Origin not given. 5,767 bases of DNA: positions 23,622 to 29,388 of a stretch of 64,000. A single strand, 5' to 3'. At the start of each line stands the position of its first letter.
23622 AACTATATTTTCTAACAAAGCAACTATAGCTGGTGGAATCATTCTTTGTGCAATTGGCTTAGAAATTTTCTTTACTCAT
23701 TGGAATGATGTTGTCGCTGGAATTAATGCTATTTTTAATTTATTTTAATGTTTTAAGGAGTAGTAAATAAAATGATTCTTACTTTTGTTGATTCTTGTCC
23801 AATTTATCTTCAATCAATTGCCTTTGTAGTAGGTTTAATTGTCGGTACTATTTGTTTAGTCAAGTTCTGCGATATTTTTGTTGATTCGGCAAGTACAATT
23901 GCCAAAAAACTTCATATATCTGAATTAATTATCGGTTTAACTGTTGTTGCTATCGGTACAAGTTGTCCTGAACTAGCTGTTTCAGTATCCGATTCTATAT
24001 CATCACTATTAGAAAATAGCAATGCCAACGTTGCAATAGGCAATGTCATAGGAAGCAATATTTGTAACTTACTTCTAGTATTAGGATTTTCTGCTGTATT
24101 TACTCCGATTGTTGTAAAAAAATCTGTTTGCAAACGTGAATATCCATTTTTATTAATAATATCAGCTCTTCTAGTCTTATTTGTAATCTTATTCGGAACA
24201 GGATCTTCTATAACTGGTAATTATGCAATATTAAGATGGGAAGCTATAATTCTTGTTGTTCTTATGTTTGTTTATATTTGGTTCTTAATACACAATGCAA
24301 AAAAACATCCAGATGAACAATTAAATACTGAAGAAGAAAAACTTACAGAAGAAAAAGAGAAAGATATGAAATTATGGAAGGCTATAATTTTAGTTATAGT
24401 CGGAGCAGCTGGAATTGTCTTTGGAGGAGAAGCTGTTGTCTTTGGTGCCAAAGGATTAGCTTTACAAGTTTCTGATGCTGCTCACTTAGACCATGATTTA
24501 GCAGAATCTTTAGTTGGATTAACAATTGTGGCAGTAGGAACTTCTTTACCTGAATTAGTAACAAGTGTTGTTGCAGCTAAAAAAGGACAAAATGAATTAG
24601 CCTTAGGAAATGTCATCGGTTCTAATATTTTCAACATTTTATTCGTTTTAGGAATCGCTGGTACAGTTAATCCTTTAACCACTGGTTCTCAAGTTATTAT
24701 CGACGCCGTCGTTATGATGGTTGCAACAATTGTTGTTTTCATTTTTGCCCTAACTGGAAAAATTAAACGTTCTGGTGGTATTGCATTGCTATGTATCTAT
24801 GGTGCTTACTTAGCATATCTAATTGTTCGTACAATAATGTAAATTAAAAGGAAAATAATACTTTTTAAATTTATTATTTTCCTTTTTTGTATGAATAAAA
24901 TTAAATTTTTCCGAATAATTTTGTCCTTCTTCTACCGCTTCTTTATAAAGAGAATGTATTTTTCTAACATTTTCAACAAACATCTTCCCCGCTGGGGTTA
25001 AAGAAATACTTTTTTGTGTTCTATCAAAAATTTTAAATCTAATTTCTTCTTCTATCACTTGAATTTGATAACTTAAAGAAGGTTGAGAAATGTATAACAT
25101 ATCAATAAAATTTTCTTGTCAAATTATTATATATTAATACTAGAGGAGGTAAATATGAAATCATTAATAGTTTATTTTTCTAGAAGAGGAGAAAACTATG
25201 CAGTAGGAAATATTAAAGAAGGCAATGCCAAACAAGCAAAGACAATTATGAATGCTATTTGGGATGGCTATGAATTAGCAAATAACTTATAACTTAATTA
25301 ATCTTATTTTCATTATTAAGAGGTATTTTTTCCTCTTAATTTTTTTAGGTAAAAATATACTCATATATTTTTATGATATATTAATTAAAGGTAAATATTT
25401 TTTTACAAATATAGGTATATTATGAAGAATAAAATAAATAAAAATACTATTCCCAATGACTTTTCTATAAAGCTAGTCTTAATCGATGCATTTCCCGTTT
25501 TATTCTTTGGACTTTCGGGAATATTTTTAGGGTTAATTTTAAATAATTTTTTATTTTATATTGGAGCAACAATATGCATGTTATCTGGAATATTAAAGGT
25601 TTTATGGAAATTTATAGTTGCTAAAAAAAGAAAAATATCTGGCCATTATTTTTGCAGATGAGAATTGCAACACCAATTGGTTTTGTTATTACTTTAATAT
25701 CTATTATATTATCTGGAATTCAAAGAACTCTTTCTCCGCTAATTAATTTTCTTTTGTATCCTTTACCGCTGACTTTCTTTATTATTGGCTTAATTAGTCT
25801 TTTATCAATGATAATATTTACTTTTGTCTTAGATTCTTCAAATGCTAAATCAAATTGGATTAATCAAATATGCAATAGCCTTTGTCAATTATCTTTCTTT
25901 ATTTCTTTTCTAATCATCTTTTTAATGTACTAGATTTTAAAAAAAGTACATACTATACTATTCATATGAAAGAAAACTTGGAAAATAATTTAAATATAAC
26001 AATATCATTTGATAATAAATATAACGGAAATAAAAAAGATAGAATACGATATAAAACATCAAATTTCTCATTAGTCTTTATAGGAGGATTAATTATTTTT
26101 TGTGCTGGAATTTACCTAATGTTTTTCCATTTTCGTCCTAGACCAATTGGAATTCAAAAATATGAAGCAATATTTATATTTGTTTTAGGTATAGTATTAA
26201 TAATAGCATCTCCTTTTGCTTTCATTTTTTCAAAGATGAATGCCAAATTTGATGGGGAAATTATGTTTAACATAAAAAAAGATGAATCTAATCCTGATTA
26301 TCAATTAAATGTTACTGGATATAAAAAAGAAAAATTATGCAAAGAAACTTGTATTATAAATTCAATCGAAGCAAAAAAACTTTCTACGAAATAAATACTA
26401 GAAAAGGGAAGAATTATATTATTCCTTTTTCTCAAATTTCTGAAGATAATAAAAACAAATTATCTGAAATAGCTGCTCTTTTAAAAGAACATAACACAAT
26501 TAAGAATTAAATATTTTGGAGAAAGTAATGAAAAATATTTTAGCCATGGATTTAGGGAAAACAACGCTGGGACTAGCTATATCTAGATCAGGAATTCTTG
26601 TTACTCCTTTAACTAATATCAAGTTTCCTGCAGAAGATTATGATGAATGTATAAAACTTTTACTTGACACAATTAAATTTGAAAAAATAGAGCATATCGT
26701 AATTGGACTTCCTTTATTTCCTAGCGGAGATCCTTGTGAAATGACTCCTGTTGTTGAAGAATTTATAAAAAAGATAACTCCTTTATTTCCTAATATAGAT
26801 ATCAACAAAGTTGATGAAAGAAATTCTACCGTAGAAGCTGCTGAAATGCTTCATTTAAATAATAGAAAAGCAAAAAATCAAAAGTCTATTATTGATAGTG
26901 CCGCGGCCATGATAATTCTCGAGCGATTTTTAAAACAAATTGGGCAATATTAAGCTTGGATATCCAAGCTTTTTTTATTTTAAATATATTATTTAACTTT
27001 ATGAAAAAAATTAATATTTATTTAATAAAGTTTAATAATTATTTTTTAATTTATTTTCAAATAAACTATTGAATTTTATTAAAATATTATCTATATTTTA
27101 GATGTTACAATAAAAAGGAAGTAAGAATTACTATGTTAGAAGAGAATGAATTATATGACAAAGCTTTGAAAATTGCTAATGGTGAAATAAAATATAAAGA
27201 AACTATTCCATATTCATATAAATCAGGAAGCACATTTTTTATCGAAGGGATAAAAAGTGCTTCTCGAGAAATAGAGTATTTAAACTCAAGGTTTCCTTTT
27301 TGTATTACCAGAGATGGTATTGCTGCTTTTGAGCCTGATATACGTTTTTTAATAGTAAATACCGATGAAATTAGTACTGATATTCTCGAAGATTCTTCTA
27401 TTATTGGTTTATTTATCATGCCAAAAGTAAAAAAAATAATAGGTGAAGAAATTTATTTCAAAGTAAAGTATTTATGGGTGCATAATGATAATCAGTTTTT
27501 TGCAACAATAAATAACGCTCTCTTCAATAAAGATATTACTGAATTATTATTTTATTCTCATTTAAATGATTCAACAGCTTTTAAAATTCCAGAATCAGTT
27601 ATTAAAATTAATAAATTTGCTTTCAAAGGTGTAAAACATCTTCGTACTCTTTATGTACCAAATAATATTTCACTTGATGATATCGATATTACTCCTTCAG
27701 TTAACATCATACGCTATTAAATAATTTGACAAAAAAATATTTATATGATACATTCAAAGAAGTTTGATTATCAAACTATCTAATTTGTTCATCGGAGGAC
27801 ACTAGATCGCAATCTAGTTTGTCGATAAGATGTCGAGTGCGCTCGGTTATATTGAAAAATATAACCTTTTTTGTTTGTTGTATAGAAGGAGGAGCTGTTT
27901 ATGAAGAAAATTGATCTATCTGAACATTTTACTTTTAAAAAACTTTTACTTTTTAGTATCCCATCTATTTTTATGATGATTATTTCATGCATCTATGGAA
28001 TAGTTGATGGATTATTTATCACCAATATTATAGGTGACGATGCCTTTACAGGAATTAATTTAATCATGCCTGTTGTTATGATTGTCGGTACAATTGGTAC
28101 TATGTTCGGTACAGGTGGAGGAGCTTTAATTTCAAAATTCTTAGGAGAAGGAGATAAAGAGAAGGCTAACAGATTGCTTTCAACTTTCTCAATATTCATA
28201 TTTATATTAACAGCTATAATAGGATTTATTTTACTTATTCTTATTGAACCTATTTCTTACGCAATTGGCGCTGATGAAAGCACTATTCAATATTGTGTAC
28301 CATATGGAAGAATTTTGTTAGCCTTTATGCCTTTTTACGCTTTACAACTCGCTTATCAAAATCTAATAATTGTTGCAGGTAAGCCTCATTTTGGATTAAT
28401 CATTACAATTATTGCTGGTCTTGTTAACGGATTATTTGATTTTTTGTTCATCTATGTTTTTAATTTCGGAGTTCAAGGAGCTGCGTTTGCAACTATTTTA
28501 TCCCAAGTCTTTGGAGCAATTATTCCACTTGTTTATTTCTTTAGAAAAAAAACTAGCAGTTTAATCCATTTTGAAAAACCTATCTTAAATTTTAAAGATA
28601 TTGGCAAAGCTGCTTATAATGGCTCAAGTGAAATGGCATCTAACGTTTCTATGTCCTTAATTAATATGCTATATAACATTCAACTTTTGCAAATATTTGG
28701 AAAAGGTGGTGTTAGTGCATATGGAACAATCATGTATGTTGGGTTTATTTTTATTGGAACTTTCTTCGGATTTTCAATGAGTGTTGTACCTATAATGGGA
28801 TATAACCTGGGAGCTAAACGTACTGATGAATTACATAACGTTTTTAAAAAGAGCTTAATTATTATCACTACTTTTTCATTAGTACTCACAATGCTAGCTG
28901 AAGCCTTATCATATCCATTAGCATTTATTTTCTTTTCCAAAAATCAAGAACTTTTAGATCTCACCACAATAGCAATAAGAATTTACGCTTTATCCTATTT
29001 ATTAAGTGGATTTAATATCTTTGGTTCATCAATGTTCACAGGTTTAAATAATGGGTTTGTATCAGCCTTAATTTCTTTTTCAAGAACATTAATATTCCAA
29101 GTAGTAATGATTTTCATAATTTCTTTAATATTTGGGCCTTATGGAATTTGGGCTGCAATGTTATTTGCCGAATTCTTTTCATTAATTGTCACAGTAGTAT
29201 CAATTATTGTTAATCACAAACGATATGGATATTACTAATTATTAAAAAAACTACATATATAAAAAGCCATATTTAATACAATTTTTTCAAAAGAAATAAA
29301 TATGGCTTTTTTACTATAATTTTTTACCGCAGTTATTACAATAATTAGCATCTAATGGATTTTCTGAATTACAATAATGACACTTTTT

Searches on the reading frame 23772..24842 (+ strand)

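Call 13: search_protein_families(library=pfam, proteins=[window:23772-24842:+])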
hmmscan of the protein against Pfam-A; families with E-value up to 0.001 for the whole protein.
window:23772-24842:+ (356 aa): 1 family
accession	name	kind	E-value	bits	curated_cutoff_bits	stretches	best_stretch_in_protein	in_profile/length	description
PF01699.29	Na_Ca_ex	-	2.3e-63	213.1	24.9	2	19-173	3-150/151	Sodium/calcium exchanger protein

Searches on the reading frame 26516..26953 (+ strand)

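Call 13: search_protein_families(library=pfam, proteins=[window:26516-26953:+])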
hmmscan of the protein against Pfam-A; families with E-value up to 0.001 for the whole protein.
window:26516-26953:+ (145 aa): 1 family
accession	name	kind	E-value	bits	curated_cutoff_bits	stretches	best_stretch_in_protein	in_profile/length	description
PF03652.20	RuvX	-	3.7e-29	102.2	29.2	1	7-140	2-133/134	Holliday junction resolvase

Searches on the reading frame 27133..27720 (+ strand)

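Call 13: search_protein_families(library=pfam, proteins=[window:27133-27720:+])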
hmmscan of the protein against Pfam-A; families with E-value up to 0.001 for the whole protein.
window:27133-27720:+ (195 aa): 1 family
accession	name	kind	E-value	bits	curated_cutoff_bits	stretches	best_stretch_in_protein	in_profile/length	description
PF13306.12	LRR_5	-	0.00014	22.2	27.7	1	135-180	3-46/127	BspA type Leucine rich repeat region (6 copies)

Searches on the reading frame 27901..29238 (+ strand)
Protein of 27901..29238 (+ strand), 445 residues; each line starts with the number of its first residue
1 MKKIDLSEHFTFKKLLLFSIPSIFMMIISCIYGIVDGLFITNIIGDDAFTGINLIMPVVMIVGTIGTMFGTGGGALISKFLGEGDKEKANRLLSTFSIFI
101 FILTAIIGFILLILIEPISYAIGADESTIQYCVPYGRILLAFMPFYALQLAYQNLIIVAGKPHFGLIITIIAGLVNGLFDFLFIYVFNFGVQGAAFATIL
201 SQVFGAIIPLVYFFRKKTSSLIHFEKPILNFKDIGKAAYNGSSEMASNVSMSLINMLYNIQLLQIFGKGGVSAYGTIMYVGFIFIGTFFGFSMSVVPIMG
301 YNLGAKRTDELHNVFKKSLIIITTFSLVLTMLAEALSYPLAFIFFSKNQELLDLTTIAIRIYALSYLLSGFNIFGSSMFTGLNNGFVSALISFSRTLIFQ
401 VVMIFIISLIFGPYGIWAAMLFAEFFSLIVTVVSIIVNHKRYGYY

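Call 13: search_protein_families(library=pfam, proteins=[window:27901-29238:+])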
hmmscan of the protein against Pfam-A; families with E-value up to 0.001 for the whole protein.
window:27901-29238:+ (445 aa): 2 families
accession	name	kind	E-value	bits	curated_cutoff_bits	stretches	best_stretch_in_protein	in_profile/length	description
PF01554.23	MatE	-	3.8e-35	121.4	24.9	2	21-181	1-160/161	MatE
PF01943.22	Polysacc_synt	-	0.00035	20.5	28.2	0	240-442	4-192/274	Polysaccharide biosynthesis protein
